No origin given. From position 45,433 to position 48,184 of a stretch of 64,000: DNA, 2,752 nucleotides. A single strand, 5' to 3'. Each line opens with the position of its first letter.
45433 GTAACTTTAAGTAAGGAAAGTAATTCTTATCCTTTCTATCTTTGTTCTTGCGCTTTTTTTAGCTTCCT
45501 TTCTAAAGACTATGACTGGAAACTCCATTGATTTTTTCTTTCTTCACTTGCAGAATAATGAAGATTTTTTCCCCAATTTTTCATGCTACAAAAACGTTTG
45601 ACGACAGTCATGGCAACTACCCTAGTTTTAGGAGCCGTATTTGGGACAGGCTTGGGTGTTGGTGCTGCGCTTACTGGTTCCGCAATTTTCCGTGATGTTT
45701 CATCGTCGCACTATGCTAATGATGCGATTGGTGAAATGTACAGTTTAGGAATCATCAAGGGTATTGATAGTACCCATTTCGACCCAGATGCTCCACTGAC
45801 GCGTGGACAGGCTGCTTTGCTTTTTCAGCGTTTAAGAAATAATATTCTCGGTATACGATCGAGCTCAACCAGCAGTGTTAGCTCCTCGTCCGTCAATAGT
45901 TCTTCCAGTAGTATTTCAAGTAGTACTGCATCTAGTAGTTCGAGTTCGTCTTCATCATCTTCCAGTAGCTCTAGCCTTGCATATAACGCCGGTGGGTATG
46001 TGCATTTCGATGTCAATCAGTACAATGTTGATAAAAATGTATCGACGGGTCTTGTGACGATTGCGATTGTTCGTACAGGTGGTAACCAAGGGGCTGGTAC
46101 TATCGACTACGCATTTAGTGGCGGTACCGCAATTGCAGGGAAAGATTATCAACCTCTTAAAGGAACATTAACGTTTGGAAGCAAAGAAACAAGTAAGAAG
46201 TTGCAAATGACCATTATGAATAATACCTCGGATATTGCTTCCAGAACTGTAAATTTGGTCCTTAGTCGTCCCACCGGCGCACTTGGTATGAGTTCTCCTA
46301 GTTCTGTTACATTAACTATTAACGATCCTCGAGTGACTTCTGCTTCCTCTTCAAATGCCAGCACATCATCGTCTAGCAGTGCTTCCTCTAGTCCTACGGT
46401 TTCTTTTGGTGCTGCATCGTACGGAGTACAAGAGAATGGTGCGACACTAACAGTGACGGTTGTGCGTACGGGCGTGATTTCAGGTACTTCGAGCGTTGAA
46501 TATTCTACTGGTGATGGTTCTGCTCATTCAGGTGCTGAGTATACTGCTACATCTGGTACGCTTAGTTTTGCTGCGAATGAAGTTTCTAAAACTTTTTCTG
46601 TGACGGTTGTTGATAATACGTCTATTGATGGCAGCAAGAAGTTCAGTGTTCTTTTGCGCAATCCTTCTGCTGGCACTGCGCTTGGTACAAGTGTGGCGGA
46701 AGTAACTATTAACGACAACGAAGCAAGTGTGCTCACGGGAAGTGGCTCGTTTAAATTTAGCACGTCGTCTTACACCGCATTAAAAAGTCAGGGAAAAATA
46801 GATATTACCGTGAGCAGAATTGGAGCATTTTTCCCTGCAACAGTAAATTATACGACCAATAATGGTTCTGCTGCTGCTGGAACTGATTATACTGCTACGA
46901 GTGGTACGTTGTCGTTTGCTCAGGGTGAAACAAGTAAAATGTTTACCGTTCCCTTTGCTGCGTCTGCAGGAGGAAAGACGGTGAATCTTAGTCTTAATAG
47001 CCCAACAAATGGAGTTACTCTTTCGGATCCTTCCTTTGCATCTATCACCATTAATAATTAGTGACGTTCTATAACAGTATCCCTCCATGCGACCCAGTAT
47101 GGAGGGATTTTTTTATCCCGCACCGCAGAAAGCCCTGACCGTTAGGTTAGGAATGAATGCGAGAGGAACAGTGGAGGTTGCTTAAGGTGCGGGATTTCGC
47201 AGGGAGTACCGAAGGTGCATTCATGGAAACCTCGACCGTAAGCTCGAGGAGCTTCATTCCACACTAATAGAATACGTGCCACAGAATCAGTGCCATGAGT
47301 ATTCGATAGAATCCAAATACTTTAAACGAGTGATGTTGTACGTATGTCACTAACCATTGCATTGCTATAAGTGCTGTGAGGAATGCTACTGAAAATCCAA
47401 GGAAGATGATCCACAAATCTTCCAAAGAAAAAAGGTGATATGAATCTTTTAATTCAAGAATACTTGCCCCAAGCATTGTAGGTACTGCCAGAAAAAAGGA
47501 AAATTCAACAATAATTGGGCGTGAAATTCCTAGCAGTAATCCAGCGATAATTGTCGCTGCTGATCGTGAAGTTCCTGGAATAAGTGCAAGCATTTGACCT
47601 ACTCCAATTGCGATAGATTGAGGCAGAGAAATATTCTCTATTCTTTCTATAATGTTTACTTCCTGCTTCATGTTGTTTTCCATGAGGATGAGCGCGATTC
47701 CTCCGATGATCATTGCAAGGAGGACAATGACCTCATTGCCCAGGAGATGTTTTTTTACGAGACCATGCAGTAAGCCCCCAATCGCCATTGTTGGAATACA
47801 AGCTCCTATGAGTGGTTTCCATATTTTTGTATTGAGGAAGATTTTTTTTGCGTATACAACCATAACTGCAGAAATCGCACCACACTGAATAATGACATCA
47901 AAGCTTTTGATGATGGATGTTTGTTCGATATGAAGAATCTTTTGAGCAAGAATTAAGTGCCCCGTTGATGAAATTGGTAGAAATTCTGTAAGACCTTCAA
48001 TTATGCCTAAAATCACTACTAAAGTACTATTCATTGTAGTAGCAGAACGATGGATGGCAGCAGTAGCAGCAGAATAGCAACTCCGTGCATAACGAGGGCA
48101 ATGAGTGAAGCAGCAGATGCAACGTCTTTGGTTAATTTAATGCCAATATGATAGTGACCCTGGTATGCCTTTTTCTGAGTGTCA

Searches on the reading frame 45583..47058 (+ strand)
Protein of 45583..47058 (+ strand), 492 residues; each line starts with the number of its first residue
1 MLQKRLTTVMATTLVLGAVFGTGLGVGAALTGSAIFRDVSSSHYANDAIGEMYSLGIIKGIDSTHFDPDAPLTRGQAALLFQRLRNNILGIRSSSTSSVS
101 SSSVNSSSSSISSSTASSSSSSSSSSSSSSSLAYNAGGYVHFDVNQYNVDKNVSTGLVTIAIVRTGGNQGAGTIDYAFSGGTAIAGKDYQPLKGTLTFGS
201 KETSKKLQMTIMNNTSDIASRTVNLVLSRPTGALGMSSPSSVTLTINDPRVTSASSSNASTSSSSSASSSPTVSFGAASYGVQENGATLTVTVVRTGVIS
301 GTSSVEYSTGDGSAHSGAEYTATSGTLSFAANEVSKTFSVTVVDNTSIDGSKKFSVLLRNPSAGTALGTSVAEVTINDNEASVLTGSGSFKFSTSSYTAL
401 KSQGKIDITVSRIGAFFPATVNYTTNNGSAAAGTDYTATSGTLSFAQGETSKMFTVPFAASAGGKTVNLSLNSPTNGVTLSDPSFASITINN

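Call 52: search_protein_families(library=pfam, proteins=[window:45583-47058:+])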
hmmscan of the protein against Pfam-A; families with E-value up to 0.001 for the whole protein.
window:45583-47058:+ (492 aa): 2 families
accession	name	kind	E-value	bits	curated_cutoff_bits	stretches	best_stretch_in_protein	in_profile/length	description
PF03160.20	Calx-beta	-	1.1e-55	187.1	27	3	270-379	5-118/119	Calx-beta domain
PF00395.25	SLH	-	3e-12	46.8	20.8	1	36-78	2-44/44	S-layer homology domain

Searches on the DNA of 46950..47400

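Call 4: search_rna_families(source=window, start=46950, end=47400, threshold=evalue, max_evalue=10, show_alignments=3)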
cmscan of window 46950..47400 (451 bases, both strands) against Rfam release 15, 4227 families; matches with E-value up to 10: 5.
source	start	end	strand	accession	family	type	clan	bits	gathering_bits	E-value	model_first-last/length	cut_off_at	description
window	47007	47115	+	RF00515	PyrR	Cis-reg;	-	17.3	54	6.9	1-115/115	no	PyrR binding site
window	47076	47163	-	RF00561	SNORA40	Gene; snRNA; snoRNA; HACA-box;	-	16.9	51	2.2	1-128/128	no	Small nucleolar RNA SNORA40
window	46971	47113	+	RF01456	VrrA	Gene; antisense;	-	14.6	50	6.7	1-140/140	no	Vibrio regulatory RNA of OmpA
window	47132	47250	-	RF00675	mir-145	Gene; miRNA;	-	12.2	50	8.3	1-86/86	no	mir-145 microRNA precursor family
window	47070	47117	+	RF04207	MIR5048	Gene; miRNA;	-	9.1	160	8.3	1-356/356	no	MIR5048 microRNA precursor family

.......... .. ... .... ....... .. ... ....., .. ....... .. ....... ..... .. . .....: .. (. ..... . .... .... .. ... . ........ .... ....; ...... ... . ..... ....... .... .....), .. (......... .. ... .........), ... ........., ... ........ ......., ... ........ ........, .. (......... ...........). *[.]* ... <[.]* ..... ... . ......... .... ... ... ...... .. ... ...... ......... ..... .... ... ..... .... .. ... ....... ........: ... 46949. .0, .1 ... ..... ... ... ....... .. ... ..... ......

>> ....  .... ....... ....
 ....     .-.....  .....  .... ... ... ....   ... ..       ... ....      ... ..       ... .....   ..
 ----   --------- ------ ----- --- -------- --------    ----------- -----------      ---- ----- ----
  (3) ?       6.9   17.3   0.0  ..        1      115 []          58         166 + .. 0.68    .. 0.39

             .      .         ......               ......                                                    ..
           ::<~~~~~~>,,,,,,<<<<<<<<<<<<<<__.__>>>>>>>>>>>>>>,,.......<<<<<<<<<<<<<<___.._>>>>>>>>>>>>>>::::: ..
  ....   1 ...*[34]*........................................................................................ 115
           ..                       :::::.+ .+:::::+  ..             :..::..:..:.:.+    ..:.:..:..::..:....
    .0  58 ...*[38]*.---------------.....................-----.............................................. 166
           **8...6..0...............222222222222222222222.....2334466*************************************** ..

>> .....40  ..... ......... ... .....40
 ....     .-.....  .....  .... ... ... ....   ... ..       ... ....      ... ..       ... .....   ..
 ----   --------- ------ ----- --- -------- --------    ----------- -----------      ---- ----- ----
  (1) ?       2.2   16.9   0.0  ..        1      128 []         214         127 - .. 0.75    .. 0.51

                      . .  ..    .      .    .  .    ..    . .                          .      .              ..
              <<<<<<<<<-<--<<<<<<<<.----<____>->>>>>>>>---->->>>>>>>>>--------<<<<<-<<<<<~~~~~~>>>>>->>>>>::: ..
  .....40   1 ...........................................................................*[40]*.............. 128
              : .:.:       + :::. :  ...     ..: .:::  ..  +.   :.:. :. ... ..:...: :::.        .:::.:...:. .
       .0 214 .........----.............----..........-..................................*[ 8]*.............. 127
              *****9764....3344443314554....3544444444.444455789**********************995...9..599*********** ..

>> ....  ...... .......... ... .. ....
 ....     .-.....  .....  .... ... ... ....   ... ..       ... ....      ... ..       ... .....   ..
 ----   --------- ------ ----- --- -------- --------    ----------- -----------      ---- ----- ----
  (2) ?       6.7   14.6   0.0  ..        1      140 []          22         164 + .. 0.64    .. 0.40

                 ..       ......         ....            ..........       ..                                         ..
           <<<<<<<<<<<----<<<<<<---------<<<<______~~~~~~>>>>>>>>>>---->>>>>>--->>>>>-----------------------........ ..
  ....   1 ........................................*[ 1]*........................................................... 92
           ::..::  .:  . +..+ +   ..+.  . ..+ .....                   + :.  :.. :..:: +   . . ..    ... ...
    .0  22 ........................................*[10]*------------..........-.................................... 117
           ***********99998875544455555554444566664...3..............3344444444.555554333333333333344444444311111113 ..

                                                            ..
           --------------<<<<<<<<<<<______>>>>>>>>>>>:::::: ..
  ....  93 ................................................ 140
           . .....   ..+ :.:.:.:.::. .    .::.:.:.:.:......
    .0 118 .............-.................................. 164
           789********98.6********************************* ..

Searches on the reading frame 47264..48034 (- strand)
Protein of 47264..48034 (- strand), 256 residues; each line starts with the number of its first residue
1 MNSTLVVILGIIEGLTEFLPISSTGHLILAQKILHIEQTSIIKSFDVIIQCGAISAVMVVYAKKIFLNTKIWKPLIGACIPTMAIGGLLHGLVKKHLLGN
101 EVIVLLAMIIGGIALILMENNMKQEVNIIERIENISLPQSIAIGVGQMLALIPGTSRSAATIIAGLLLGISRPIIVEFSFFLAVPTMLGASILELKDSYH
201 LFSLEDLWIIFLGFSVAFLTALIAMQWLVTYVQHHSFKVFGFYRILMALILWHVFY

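Call 41: find_related_loci(query=window:47267-48034:-, collection=metagenome_contigs, flank=2500)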
Query window:47267-48034:- (256 aa) in metagenome_contigs; peptide patterns used: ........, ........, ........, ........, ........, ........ (x = any residue, [..] = any of these).
468 stretches matched a pattern, but none encodes a relative of the query by tblastn (E <= 1e-3).

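Call 52: search_protein_families(library=pfam, proteins=[window:47264-48034:-])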
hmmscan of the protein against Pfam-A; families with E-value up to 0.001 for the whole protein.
window:47264-48034:- (256 aa): 1 family
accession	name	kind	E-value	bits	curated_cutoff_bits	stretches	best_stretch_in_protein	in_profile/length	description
PF02673.24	BacA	-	5.4e-69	233.2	33.4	1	7-250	2-257/257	Bacitracin resistance protein BacA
